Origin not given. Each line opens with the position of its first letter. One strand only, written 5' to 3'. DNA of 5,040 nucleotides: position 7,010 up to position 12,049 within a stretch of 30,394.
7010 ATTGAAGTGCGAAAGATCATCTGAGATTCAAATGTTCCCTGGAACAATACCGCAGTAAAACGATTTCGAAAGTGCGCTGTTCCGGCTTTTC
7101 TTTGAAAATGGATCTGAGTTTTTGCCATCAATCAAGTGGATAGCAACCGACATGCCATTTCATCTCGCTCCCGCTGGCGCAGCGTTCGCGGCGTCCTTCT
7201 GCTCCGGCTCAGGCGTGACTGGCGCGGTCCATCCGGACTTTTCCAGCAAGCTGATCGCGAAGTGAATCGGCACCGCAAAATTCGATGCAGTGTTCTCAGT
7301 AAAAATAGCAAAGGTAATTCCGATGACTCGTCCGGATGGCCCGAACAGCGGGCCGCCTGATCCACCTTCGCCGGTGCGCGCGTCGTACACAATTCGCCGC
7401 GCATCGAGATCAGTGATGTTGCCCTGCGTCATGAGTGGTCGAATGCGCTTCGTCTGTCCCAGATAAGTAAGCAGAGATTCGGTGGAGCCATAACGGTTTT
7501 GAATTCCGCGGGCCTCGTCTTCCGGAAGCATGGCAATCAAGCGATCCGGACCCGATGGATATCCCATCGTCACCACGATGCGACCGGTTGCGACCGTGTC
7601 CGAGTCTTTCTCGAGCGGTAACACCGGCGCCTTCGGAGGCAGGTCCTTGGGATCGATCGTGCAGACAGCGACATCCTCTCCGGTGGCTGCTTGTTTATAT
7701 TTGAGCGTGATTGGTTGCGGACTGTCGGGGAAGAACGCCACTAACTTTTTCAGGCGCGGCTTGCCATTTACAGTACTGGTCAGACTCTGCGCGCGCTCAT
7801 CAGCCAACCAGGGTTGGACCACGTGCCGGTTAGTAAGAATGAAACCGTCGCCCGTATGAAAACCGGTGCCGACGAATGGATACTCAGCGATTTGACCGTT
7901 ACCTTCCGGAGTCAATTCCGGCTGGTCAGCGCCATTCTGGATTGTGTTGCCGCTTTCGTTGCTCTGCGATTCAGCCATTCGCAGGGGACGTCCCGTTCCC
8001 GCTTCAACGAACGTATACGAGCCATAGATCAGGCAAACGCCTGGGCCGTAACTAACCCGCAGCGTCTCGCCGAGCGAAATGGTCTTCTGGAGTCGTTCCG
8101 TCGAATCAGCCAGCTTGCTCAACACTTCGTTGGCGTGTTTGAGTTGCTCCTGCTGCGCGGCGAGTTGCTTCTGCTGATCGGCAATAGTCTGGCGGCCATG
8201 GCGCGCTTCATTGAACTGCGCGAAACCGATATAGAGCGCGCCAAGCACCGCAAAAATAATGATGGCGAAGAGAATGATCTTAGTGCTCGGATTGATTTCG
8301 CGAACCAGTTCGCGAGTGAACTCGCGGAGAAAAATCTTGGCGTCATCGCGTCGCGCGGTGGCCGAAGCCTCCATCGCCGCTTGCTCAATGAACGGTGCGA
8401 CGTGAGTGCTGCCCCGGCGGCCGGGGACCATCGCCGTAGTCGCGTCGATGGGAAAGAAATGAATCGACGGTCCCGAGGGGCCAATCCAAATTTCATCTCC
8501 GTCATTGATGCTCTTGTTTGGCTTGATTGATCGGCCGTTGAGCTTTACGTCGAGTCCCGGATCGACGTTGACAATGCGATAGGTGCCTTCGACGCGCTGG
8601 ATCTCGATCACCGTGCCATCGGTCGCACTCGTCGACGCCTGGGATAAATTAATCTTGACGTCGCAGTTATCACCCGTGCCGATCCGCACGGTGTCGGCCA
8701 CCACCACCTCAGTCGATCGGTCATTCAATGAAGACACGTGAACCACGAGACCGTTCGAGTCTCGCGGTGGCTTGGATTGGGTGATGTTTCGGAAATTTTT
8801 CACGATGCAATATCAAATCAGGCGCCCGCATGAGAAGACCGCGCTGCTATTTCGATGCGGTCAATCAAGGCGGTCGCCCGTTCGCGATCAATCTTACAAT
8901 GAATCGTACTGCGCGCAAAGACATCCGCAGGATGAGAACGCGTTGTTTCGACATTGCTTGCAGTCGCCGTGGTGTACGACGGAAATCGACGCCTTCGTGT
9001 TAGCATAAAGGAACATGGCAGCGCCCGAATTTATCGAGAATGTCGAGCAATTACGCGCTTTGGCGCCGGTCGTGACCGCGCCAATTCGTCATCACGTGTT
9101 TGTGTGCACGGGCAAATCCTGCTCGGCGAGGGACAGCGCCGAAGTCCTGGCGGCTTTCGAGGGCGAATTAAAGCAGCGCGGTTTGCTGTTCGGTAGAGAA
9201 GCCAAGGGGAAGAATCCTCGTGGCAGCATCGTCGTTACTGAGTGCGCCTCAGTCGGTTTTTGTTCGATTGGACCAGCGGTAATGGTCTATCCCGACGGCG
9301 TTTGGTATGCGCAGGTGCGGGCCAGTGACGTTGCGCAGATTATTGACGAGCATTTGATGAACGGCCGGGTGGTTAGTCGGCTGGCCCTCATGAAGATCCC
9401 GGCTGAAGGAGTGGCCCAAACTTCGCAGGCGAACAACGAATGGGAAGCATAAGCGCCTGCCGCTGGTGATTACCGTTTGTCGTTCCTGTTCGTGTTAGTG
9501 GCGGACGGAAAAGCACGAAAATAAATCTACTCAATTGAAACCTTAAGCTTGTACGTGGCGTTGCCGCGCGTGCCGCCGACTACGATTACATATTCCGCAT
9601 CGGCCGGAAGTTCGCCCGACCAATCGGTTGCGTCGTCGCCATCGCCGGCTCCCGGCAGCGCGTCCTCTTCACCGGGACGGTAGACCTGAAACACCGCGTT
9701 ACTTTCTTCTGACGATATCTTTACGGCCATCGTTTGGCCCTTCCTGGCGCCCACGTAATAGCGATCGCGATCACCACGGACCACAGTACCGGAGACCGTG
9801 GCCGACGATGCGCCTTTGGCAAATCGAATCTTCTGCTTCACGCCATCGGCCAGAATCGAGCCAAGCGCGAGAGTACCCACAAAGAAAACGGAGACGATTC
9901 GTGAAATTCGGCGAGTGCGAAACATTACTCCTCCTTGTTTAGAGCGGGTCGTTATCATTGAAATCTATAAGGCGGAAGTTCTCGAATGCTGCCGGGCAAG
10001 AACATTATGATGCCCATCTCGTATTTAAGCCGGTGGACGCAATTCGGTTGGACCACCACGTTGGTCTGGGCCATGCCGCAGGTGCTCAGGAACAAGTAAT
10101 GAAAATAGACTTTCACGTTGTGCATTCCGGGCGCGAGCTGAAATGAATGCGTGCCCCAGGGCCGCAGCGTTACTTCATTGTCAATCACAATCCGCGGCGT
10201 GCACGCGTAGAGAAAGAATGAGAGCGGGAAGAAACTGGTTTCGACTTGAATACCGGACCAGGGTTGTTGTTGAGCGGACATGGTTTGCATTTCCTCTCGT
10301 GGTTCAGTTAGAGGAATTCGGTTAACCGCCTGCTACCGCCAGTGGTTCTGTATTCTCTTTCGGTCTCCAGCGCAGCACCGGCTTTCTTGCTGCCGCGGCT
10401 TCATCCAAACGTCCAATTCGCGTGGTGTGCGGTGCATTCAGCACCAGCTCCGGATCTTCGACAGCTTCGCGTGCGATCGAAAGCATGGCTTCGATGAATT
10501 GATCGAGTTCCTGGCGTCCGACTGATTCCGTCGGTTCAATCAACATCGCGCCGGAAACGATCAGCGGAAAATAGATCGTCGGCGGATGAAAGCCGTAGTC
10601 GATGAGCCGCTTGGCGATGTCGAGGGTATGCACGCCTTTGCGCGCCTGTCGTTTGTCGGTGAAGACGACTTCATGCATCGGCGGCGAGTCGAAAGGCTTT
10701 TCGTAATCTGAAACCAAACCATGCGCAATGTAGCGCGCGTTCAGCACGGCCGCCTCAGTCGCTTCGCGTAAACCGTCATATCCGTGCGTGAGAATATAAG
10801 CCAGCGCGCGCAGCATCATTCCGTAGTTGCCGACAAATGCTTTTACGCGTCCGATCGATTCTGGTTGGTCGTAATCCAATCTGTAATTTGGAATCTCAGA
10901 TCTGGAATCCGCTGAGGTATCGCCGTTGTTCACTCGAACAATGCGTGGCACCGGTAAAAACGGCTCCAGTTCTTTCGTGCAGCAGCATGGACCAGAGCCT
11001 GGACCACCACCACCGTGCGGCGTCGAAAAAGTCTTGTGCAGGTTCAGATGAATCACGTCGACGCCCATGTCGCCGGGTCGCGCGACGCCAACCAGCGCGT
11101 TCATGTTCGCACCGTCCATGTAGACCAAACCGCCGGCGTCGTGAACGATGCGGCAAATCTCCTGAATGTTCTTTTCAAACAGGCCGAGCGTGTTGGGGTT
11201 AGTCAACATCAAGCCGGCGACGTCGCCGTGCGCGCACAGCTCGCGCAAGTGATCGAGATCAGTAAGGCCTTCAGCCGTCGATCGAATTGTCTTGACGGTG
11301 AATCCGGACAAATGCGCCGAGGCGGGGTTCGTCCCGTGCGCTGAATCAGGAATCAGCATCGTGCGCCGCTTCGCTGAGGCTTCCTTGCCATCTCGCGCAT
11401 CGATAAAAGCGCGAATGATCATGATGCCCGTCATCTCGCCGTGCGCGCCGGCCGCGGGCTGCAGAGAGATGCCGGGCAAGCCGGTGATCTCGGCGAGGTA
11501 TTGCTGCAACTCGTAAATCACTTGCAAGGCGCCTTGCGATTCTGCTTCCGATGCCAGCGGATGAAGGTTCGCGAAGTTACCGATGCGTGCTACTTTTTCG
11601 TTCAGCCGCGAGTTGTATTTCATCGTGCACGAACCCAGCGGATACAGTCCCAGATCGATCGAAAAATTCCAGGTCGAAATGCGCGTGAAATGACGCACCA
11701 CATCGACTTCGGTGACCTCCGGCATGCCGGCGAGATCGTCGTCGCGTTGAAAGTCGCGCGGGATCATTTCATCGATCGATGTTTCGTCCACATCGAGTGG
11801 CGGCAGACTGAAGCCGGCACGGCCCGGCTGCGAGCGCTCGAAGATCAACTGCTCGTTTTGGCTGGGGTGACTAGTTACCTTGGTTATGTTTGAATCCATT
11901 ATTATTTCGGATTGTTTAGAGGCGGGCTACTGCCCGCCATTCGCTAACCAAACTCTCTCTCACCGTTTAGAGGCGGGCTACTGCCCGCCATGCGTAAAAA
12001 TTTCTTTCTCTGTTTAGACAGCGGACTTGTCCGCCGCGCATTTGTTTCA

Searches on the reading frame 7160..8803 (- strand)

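Call 22: search_protein_families(library=pfam, proteins=[window:7160-8803:-], max_evalue=0.01)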
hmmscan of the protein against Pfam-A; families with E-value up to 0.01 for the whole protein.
window:7160-8803:- (547 aa): 2 families
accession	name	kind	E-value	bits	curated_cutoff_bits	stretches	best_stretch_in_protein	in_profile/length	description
PF13365.12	Trypsin_2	-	6.5e-16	59.8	27.6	1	312-496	1-144/144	Trypsin-like peptidase domain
PF00089.32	Trypsin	-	5.4e-08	33.4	20.6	1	313-513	28-211/220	Trypsin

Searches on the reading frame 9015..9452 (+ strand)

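Call 22: search_protein_families(library=pfam, proteins=[window:9015-9452:+], max_evalue=0.01)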
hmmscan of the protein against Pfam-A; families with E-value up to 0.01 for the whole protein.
window:9015-9452:+ (145 aa): 2 families
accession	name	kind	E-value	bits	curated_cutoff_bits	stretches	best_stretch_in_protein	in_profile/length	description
PF01257.25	2Fe-2S_thioredx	-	1.4e-07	31.9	24.8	1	25-112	65-143/145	Thioredoxin-like [2Fe-2S] ferredoxin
PF06999.17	Suc_Fer-like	-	1.2e-05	25.9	34.9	1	23-123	94-188/191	Sucrase/ferredoxin-like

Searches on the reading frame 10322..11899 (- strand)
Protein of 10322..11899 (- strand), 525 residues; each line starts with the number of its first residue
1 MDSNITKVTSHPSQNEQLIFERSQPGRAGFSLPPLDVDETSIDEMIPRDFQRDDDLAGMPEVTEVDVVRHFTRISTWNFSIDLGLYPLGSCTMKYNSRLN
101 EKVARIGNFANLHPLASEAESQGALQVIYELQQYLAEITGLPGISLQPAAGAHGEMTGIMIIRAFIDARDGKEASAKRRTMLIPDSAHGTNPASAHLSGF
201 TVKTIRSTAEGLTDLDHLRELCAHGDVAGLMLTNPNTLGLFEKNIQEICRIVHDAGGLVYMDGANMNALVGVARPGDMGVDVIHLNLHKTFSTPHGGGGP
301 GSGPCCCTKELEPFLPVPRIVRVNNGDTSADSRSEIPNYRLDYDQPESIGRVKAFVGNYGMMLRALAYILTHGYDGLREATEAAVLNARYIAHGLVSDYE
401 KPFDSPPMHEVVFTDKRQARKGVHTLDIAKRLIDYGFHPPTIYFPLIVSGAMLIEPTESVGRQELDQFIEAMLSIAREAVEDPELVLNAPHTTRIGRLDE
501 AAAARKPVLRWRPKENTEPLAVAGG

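Call 22: search_protein_families(library=pfam, proteins=[window:10322-11899:-], max_evalue=0.01)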
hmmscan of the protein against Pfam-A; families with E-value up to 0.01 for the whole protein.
window:10322-11899:- (525 aa): 4 families
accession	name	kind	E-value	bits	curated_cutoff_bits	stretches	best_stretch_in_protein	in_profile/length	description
PF21478.3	GcvP2_C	-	2.7e-25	89.1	27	1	380-479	1-102/122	Glycine dehydrogenase, C-terminal domain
PF02347.22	GDC-P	-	1e-13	51.4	26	1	42-424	27-391/429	Glycine cleavage system P-protein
PF00266.25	Aminotran_5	-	9.4e-06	25.3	21.5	1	195-296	109-207/371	Aminotransferase class-V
PF01212.27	Beta_elim_lyase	-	0.0099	15.7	27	0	122-269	28-176/288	Beta-eliminating lyase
